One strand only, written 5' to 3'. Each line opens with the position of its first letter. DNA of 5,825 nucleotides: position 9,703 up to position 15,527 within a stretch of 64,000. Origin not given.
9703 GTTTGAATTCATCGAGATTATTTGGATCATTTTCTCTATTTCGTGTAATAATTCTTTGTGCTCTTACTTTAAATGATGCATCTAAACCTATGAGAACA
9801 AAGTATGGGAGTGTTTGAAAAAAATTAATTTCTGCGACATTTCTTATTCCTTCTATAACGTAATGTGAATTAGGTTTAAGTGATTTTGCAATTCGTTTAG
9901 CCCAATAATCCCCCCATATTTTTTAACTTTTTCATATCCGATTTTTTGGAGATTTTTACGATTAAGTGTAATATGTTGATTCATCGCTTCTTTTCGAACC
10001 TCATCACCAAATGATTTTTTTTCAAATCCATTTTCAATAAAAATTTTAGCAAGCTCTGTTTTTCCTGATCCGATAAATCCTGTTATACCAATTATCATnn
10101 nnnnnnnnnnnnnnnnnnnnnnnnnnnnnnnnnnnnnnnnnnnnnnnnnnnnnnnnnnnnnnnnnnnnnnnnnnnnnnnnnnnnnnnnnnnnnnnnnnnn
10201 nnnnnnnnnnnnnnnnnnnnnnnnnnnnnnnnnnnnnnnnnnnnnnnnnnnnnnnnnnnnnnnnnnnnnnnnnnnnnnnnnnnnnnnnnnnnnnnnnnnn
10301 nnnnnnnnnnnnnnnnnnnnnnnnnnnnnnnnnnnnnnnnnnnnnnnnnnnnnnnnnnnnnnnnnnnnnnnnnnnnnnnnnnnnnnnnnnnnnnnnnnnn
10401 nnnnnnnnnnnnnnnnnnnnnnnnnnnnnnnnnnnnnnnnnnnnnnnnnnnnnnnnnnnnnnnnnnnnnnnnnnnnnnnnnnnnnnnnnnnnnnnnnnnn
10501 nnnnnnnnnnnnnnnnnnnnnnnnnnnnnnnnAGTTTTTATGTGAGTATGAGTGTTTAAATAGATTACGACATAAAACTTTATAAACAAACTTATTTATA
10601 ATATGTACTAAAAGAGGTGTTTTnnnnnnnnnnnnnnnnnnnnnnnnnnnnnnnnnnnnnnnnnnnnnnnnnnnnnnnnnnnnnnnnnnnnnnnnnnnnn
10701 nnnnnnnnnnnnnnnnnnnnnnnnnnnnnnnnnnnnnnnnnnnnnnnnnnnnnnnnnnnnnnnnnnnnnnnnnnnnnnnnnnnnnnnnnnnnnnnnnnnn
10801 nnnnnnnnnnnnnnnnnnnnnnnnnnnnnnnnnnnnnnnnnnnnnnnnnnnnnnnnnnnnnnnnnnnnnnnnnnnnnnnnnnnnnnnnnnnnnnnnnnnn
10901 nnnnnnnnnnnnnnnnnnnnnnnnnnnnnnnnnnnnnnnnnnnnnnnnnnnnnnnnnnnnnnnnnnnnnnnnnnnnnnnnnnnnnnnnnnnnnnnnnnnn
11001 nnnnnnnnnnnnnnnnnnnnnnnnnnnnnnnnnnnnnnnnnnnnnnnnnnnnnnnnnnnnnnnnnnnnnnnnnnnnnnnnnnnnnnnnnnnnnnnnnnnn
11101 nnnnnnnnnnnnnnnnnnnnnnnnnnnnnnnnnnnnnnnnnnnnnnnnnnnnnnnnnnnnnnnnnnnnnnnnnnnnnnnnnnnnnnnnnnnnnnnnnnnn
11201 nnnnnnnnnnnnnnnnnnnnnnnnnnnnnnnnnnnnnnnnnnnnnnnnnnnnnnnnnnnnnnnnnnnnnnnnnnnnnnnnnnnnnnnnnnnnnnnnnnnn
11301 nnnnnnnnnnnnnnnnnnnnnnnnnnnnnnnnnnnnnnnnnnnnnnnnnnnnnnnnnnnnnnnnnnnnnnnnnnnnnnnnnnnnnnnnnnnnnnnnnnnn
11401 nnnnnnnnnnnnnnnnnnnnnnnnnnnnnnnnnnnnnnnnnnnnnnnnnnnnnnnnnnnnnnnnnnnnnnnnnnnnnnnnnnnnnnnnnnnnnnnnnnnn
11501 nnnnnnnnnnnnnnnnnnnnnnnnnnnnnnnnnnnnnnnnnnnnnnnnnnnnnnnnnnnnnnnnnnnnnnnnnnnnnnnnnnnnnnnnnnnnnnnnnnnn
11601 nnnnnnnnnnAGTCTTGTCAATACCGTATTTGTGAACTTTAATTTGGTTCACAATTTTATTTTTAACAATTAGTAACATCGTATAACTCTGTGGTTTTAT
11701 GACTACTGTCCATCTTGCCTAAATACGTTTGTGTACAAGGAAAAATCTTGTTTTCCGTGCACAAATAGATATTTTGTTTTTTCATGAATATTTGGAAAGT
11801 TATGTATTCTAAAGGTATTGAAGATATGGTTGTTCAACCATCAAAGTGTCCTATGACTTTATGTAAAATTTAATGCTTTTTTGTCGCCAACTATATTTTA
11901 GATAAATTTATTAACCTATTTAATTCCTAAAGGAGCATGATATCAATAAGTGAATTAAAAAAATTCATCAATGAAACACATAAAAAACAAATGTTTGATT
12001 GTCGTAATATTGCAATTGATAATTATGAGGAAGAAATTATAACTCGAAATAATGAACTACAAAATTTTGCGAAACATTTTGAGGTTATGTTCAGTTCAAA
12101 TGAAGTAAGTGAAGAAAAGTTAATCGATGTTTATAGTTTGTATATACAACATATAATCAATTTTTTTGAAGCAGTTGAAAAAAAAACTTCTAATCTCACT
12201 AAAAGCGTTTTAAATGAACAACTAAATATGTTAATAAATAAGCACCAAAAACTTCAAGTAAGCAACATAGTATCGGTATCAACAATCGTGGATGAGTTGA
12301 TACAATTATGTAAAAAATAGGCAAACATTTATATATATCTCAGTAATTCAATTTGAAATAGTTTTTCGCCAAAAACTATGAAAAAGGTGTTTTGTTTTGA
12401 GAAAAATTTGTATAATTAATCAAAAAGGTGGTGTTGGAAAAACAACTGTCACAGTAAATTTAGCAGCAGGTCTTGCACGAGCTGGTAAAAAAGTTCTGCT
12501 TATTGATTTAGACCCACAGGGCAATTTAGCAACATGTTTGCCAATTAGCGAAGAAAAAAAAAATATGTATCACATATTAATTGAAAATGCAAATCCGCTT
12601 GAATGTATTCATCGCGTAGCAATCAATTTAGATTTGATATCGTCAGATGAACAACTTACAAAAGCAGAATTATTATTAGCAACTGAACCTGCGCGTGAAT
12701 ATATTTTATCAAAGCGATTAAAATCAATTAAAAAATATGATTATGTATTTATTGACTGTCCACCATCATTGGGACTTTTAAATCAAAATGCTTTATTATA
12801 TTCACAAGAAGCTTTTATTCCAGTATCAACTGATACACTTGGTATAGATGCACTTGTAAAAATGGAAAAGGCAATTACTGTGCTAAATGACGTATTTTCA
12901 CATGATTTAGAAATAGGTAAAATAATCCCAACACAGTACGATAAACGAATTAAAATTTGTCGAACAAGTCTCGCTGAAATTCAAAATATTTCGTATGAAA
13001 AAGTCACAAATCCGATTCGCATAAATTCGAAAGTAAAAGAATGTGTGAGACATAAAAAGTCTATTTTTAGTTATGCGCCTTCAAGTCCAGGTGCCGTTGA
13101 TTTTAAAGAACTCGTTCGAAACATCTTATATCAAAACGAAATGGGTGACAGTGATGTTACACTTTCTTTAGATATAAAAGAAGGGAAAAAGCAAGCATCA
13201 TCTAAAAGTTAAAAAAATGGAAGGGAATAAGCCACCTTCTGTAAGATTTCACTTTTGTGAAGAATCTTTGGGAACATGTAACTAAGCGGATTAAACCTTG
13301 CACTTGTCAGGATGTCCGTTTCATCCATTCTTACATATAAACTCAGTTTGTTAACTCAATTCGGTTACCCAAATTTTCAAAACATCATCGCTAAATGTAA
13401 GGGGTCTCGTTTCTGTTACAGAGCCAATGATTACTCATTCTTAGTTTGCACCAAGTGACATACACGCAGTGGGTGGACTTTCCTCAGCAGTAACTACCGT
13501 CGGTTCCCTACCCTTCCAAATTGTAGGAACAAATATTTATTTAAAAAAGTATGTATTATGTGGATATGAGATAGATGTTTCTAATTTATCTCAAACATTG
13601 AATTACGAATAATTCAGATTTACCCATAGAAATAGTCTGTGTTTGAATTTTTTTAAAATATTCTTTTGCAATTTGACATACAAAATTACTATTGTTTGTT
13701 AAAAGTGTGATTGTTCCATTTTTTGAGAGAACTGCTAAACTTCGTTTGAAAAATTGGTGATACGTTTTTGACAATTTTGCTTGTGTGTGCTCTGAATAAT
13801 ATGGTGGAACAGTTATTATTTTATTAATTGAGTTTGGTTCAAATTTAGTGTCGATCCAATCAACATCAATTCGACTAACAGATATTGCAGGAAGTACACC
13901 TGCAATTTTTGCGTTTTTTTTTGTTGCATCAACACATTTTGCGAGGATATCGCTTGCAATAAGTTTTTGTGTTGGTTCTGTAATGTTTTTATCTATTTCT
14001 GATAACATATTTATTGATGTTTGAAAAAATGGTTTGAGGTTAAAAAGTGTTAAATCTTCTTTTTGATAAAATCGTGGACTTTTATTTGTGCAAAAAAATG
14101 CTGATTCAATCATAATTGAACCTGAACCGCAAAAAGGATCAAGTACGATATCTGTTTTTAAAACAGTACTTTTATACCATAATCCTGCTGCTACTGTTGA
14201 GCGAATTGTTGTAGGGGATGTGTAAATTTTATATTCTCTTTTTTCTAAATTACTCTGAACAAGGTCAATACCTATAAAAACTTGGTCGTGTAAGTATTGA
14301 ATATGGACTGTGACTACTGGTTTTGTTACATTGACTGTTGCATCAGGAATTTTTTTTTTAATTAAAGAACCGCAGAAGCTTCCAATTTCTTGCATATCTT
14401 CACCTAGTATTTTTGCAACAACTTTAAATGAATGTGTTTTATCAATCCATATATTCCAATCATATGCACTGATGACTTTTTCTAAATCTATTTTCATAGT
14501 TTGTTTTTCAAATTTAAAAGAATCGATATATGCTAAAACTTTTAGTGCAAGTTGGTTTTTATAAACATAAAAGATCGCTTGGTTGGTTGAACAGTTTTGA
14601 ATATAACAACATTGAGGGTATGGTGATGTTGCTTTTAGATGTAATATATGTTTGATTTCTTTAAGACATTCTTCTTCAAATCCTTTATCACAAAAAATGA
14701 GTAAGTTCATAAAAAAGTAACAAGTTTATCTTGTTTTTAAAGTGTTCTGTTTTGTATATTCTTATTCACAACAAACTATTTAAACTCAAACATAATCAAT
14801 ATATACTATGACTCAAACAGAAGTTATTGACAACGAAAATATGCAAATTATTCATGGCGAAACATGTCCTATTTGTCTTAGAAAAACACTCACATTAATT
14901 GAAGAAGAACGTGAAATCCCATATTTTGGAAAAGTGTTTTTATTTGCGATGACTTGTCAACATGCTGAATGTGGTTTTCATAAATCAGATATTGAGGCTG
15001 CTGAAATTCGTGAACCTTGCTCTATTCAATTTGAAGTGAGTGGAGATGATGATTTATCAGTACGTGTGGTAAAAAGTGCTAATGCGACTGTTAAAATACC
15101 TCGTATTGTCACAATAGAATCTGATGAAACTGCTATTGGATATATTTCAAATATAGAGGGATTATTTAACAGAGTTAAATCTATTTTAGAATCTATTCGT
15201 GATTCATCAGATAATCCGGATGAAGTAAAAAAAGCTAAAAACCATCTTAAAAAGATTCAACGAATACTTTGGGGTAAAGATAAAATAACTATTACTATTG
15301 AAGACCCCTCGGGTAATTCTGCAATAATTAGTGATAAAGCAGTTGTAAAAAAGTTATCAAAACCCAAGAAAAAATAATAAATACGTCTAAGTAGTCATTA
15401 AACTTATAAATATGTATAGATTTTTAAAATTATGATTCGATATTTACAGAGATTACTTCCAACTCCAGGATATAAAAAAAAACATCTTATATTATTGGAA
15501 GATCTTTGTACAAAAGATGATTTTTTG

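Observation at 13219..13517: RNase P RNA gene in a GC-richer non-coding island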

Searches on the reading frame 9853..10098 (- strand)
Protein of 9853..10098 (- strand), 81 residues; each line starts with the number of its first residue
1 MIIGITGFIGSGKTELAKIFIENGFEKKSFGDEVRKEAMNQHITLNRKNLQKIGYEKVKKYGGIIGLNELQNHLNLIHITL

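Call 45: search_protein_families(library=pfam, proteins=[window:9853-10098:-], max_evalue=0.001)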
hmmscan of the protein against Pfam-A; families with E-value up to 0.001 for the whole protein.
window:9853-10098:- (81 aa): 4 families
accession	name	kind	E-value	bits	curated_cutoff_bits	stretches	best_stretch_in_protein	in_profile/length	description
PF13207.12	AAA_17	-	2.8e-05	24.8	27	1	7-60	2-56/136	AAA domain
PF13238.12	AAA_18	-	0.00015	22.7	29.4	1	3-50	1-44/128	AAA domain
PF01712.25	dNK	-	0.00051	20.3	27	1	3-63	1-54/203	Deoxynucleoside kinase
PF01121.26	CoaE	-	0.00085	19.5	27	0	1-25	1-25/180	Dephospho-CoA kinase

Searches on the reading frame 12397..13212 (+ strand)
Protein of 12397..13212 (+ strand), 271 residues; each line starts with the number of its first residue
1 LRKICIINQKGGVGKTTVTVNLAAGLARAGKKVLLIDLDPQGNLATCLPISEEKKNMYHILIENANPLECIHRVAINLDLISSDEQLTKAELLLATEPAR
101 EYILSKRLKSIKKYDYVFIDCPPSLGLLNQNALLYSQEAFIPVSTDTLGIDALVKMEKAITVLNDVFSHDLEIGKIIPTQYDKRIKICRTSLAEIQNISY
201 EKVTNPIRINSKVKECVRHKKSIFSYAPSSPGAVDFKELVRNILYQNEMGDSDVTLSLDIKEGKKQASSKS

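Call 8: search_protein_families(library=pfam, proteins=[window:12397-13212:+])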
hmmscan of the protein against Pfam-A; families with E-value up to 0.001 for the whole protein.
window:12397-13212:+ (271 aa): 8 families
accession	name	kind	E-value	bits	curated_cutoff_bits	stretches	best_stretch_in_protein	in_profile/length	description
PF13614.12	AAA_31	-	6.4e-50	170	27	1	1-173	1-177/177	AAA domain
PF01656.29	CbiA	-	1.5e-21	77.1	25.4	1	4-221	1-123/125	CobQ/CobB/MinD/ParA nucleotide binding domain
PF10609.15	ParA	-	6.5e-14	52.4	27.1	1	2-126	4-124/246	NUBPL iron-transfer P-loop NTPase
PF02374.21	ArsA_ATPase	-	2.5e-10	40.5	24.3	1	3-123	2-134/305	Anion-transporting ATPase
PF00142.24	Fer4_NifH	-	5.8e-10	39.5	25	1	3-57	2-55/271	4Fe-4S iron sulfur cluster binding proteins, NifH/frxC family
PF06564.18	CBP_BcsQ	-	9.5e-10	38.8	21.3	1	1-147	1-149/234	Cellulose biosynthesis protein BcsQ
PF09140.17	MipZ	-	1.3e-08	35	20.7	1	4-158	3-144/262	ATPase MipZ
PF16575.11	CLP1_P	-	0.00099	19.4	26.6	0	12-43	4-36/188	mRNA cleavage and polyadenylation factor CLP1 P-loop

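Call 55: search_protein_families(library=ncbifam, proteins=[window:12397-13212:+], max_evalue=0.001)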
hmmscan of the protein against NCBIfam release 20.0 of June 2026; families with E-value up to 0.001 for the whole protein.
window:12397-13212:+ (271 aa): 32 families (the best 25 are shown)
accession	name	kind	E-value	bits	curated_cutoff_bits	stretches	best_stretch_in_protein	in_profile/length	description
NF041546.1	ParA_partition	equivalog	9.7e-27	93.8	180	2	4-60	2-59/203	ParA family partition ATPase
TIGR01969.1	minD_arch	subfamily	7.7e-21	74.4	201.75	1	2-245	1-232/251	cell division ATPase MinD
TIGR03453.1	partition_RepA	equivalog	5.1e-18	65.1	348.45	1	4-156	107-277/387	plasmid partitioning protein RepA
NF041283.1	PrgP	equivalog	5.9e-18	65.2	400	1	4-187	5-200/297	ParA superfamily DNA segregation protein PrgP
TIGR03371.1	cellulose_yhjQ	equivalog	7.2e-17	61.7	157.85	1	1-239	1-237/246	cellulose biosynthesis protein BcsQ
TIGR01968.1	minD_bact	equivalog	2.8e-14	53.1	212.9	1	4-146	4-144/261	septum site-determining protein MinD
NF041136.1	MrpORP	equivalog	4.9e-13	49.1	450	1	2-126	6-127/365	iron-sulfur cluster carrier protein MrpORP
NF010443.0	PRK13869.1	subfamily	1.2e-12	47.4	446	1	4-155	124-293/405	plasmid-partitioning protein RepA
TIGR01007.1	eps_fam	subfamily_domain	4.7e-12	45.9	108.05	1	2-133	18-146/204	polysaccharide biosynthesis tyrosine autokinase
NF009701.0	PRK13230.1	subfamily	3.8e-11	42.5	350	1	1-65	1-64/291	nitrogenase reductase-like protein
TIGR01287.1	nifH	equivalog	3e-10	39.9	394.35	1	3-65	2-63/275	nitrogenase iron protein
NF033200.1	F430_CfbC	exception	3.1e-10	39.9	402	1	6-63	4-61/260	Ni-sirohydrochlorin a,c-diamide reductive cyclase ATP-dependent reductase subunit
NF008568.0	PRK11519.1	equivalog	7.9e-10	37.5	1068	1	11-127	536-649/720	tyrosine-protein kinase Wzc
NF047398.1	AAA_KGGVGR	domain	3.8e-09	37.1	90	1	7-39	8-40/190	KGGVGR-motif variant AAA ATPase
NF053622.1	ATPseBagAMYCTU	equivalog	1.1e-08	34.9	400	1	4-49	9-54/325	ATPase BagA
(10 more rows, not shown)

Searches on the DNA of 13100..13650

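Call 6: search_rna_families(source=window, start=13100, end=13650, threshold=evalue, max_evalue=1, show_alignments=0)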
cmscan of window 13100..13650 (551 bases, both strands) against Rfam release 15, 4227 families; matches with E-value up to 1: 2.
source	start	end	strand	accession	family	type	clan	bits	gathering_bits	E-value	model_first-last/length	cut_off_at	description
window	13219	13517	-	RF00373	RNaseP_arch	Gene; ribozyme;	CL00002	158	84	5.7e-47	1-288/288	no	Archaeal RNase P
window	13341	13392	-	RF01122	sR39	Gene; snRNA; snoRNA; CD-box;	-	14.4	50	0.42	1-56/56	no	Small nucleolar RNA sR39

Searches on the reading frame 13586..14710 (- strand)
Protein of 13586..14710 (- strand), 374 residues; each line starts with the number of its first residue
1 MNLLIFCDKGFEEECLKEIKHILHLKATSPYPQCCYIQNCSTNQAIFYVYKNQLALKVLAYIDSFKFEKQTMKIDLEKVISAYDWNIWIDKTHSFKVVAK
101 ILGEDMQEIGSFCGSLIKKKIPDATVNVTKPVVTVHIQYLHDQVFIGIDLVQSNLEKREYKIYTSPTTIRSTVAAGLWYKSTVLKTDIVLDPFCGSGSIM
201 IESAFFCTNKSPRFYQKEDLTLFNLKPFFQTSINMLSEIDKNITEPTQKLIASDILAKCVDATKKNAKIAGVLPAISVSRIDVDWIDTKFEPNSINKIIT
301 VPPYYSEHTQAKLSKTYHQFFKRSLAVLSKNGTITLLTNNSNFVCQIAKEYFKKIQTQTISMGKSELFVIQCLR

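Call 7: find_encoding_contigs(protein=window:13586-14710:-, flank=10000, max_places=10)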
Protein window:13586-14710:- (374 aa): 1 contig read that carries it; 1 place shown.
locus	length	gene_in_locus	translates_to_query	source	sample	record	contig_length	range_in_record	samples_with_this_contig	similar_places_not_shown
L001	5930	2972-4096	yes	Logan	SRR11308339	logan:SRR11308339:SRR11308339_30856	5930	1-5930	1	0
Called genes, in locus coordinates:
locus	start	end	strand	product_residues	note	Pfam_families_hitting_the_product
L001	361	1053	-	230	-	PF22090:Gins51_C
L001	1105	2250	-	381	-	PF00493:MCM (weak), PF17855:MCM_lid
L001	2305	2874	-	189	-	PF03367:Zn_ribbon_ZPR1 (weak), PF22794:jr-ZPR1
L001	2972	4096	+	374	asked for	PF02926:THUMP, PF01170:UPF0020, PF05175:MTS (weak)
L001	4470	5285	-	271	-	PF00142:Fer4_NifH (weak), PF01656:CbiA, PF02374:ArsA_ATPase, PF06564:CBP_BcsQ, PF09140:MipZ, PF10609:ParA, PF13614:AAA_31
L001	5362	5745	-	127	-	-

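Call 8: search_protein_families(library=pfam, proteins=[window:13586-14710:-])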
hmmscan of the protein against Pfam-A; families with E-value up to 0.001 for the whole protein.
window:13586-14710:- (374 aa): 4 families
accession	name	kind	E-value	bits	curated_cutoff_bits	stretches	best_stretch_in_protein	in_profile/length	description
PF01170.24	UPF0020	-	4.9e-27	95.4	22.3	1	158-357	1-186/197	RMKL-like, methyltransferase domain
PF02926.22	THUMP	-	5.9e-08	33.5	20.6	1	75-149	6-84/84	THUMP domain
PF05175.20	MTS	-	1.8e-06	28.2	23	1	245-358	53-160/170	Methyltransferase small domain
PF01555.25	N6_N4_Mtase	-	2.7e-05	24.6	26.7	0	181-202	177-198/221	DNA methylase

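Call 55: search_protein_families(library=ncbifam, proteins=[window:13586-14710:-], max_evalue=0.001)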
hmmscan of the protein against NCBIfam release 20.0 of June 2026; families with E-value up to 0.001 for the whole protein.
window:13586-14710:- (374 aa): 6 families
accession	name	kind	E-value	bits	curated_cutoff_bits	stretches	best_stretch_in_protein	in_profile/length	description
NF040721.1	Trm14_Arch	equivalog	3.2e-38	131.8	280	1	2-365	2-362/370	tRNA (guanine(6)-N2)-methyltransferase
NF008748.0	PRK11783.1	equivalog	1.6e-32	112.6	466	1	2-347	5-358/704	bifunctional 23S rRNA (guanine(2069)-N(7))-methyltransferase RlmK/23S rRNA (guanine(2445)-N(2))-methyltransferase RlmL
TIGR01177.1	TIGR01177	hypoth_equivalog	1.8e-19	70.2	316.55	2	44-205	37-202/330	TIGR01177 family methyltransferase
NF040850.1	Trm14_Thcoccales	equivalog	4.1e-17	62.1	480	1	58-205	78-237/365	tRNA (guanine(6)-N2)-methyltransferase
NF033398.1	rRNA_meth_EmtA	equivalog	1.5e-08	34.5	625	1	76-209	75-211/336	EmtA family 23S rRNA (guanine(2470)) methyltransferase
TIGR03534.1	RF_mod_PrmC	equivalog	3.5e-05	23.4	199.1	1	188-318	91-180/253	peptide chain release factor N(5)-glutamine methyltransferase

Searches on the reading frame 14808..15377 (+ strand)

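Call 8: search_protein_families(library=pfam, proteins=[window:14808-15377:+])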
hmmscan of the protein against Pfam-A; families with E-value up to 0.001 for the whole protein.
window:14808-15377:+ (189 aa): 2 families
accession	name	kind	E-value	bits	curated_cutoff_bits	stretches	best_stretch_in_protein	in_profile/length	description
PF22794.1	jr-ZPR1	-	3.8e-18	66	27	1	81-177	1-100/125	ZPR1 jelly-roll domain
PF03367.19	Zn_ribbon_ZPR1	-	6e-06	26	23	1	18-66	7-52/56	ZPR1 zinc-finger domain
